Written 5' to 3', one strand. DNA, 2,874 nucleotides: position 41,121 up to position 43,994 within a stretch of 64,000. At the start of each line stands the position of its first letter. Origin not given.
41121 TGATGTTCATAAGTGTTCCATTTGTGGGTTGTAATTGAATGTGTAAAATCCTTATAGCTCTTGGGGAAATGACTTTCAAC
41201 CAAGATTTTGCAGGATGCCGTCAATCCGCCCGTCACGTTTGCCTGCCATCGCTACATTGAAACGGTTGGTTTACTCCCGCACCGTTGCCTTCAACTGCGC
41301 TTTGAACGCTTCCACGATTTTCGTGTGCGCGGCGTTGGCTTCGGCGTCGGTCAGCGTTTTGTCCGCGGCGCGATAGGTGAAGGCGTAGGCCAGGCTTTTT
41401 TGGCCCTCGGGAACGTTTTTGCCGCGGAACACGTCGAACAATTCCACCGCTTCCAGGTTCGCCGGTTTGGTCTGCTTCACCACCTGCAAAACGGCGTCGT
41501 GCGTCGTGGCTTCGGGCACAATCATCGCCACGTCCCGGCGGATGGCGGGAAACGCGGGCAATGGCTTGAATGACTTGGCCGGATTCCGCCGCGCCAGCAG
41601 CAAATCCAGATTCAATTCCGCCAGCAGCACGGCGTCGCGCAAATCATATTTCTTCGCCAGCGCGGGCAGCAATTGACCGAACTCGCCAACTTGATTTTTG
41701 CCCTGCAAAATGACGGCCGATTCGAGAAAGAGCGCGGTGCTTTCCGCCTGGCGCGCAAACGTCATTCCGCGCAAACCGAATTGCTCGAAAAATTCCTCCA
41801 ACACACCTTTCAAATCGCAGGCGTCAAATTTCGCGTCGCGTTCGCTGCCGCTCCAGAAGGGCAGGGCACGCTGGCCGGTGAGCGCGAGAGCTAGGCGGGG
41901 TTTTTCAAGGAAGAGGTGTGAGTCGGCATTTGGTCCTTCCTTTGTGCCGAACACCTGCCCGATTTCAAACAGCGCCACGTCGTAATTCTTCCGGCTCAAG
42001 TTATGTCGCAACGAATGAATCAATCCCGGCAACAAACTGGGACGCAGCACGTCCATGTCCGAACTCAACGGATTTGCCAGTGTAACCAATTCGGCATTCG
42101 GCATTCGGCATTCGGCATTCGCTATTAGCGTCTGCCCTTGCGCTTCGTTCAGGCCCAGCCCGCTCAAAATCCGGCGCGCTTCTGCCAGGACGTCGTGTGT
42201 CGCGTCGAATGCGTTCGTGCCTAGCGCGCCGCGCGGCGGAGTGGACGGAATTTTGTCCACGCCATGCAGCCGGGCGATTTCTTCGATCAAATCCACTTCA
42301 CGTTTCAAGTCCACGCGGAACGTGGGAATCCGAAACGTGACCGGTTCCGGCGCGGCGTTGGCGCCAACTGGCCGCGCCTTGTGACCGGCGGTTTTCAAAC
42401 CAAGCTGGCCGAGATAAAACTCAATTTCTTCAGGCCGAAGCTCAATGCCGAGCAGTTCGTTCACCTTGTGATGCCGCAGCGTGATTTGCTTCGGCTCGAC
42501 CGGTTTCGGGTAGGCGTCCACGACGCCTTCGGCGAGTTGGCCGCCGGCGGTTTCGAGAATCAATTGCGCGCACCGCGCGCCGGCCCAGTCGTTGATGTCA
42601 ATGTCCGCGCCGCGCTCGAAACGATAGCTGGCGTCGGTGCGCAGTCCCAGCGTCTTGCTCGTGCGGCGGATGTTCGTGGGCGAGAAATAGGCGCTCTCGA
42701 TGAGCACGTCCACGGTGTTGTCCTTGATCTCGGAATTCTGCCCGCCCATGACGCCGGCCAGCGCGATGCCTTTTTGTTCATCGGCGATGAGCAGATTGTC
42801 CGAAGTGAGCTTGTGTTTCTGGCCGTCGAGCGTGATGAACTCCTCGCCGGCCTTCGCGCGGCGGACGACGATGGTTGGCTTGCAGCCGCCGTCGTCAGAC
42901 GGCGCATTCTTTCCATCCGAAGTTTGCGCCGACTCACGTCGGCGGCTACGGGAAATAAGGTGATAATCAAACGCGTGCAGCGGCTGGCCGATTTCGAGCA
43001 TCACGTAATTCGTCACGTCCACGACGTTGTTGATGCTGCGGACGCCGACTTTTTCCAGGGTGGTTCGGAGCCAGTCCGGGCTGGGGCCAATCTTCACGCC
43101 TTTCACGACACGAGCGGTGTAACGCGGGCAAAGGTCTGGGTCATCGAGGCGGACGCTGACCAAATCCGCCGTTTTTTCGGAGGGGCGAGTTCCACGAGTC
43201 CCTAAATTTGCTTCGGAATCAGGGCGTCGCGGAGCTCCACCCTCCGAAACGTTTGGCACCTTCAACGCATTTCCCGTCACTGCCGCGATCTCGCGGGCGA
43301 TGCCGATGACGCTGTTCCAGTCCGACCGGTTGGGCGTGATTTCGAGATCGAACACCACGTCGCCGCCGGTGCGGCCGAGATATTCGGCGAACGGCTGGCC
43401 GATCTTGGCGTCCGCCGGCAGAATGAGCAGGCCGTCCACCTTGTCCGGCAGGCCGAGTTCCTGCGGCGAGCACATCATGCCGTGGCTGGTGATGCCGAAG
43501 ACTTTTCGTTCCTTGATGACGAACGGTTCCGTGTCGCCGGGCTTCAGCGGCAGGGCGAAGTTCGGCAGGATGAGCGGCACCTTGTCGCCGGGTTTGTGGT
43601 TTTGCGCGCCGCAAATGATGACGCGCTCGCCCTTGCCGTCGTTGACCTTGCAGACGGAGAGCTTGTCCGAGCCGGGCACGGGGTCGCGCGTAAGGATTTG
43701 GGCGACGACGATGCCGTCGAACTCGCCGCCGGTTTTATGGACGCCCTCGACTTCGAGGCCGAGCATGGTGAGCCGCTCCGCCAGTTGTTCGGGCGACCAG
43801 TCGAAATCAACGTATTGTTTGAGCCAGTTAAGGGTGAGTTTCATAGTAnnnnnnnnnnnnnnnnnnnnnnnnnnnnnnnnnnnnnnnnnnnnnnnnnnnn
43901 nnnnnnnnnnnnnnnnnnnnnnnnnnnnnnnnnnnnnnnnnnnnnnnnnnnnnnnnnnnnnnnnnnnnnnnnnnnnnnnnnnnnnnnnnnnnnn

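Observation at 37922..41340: A diverged copy of the pheT 3' end lies on the far side of the TPR gene inserted between pheT and pfk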

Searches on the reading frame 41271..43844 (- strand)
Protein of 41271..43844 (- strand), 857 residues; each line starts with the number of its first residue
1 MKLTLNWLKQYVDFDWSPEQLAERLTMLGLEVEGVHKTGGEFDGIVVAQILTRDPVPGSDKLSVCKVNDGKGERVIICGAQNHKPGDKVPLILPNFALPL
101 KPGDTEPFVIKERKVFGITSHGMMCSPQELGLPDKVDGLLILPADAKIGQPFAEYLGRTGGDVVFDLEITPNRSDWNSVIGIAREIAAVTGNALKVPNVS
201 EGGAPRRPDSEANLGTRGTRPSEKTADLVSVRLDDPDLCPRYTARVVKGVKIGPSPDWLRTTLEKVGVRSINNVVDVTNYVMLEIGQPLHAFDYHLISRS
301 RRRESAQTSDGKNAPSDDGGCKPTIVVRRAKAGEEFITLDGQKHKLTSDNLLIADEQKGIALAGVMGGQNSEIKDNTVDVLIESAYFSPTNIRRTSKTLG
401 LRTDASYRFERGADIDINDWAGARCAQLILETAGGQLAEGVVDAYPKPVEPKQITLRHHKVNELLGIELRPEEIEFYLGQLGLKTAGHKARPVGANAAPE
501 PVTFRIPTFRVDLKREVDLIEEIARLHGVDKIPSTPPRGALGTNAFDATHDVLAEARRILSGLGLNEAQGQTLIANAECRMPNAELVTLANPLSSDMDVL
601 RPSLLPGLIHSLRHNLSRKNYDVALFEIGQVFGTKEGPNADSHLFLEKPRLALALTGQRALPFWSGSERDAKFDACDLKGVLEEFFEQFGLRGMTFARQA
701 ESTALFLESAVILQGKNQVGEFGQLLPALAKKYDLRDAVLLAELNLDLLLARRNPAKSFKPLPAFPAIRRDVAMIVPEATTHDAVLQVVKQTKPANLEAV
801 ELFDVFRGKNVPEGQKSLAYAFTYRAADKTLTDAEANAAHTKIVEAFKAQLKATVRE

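Call 8: search_protein_families(library=pfam, proteins=[window:41271-43844:-])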
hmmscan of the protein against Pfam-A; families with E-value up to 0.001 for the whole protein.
window:41271-43844:- (857 aa): 5 families
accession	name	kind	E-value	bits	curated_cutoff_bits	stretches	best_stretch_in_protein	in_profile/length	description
PF03483.22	B3_4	-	5.5e-67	225.1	29.3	1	239-434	2-174/174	B3/4 domain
PF17759.6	tRNA_synthFbeta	-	7.7e-46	156.7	22.4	1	532-746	1-214/214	Phenylalanyl tRNA synthetase beta chain CLM domain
PF03147.19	FDX-ACB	-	4.2e-29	101.3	31.1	1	763-856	1-94/94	Ferredoxin-fold anticodon binding domain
PF03484.21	B5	-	7.5e-20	71.3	28.6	1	454-528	1-66/67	tRNA synthetase B5 domain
PF01588.26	tRNA_bind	-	1.1e-16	61.2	27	1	45-150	1-95/96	Putative tRNA binding domain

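Call 9: find_related_loci(query=window:41271-43844:-, collection=genome_contigs, flank=10000)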
Query window:41271-43844:- (857 aa) in genome_contigs; peptide patterns used: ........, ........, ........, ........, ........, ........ (x = any residue, [..] = any of these).
600 stretches matched a pattern (row limit reached: there are more); 598 encode a relative of the query (tblastn E <= 1e-3); the best 80 are kept; 80 distinct loci.
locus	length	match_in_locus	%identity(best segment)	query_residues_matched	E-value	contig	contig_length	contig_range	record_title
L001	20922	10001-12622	83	1-857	0e+0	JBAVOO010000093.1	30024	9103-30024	MAG: Verrucomicrobiia bacterium isolate MFD03092_ilm_asm_bin27 k127_27135, whole genome shotgun sequence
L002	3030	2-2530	71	9-857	0e+0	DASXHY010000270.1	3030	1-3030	MAG TPA_asm: Verrucomicrobiia bacterium isolate SMAG_U5207 k141_3197378, whole genome shotgun sequence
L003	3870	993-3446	70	1-856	0e+0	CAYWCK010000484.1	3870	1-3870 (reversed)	MAG TPA_asm: uncultured Bifidobacteriaceae bacterium isolate binchicken_co118_301 genome assembly, contig: NODE_36330_le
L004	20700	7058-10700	70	1-857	0e+0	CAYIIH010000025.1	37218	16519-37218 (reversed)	MAG TPA_asm: uncultured Verrucomicrobiota bacterium isolate ERP119705_co20_532 genome assembly, contig: NODE_911_length_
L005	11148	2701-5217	68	1-857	0e+0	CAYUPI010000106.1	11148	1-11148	MAG TPA_asm: uncultured Verrucomicrobiota bacterium isolate binchicken_co185_233 genome assembly, contig: NODE_9613_leng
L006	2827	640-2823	66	1-767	0e+0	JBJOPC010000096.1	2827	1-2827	MAG: Verrucomicrobiota bacterium isolate watershed3_2019_sw_WHONDRS-S19S_0084_B_bin.30 scaffold_1376961, whole genome sh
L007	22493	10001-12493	73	1-857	0e+0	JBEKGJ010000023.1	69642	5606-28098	MAG: Verrucomicrobiota bacterium isolate SPRUCE 250 SPRUCE_250_23, whole genome shotgun sequence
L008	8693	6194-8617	55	1-856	0e+0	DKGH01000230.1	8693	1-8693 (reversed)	MAG TPA_asm: Verrucomicrobia bacterium UBA6775 UBA6775_contig_63905, whole genome shotgun sequence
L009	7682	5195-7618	55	1-856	0e+0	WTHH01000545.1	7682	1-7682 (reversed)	MAG: Verrucomicrobiales bacterium isolate PL34863bin_23 NODE_6336_length_7682_cov_6.552117, whole genome shotgun sequenc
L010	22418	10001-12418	54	1-856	0e+0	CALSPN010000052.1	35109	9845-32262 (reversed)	MAG: uncultured Verrucomicrobiae bacterium isolate C_MB218_1 genome assembly, contig: contig_22142_C_MB218, whole genome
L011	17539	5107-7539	68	1-857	0e+0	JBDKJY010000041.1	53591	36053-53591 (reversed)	MAG: Verrucomicrobiota bacterium isolate gunnisonriver_2019_sw_WHONDRS-S19S_0062_A_bin.17 scaffold_0000122, whole genome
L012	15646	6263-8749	70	1-856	0e+0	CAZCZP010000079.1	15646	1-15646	MAG TPA_asm: uncultured Bifidobacteriaceae bacterium isolate SRP237561_co1_88 genome assembly, contig: NODE_6623_length_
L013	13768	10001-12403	40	1-856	0e+0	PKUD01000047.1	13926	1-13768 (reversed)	MAG: Desulfuromonas sp. isolate BM509 sc_2603, whole genome shotgun sequence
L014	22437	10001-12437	63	1-857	0e+0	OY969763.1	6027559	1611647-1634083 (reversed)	MAG: uncultured Verrucomicrobiae bacterium isolate MFD04967.bin.c.2 genome assembly, chromosome: 1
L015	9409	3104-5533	40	1-857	0e+0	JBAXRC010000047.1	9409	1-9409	MAG: bacterium isolate ELA573 MAG573_47, whole genome shotgun sequence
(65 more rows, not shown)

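Call 12: find_encoding_contigs(protein=window:41271-43844:-, flank=10000, max_places=10)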
Protein window:41271-43844:- (857 aa): no gene with exactly this product is on record in the collection.
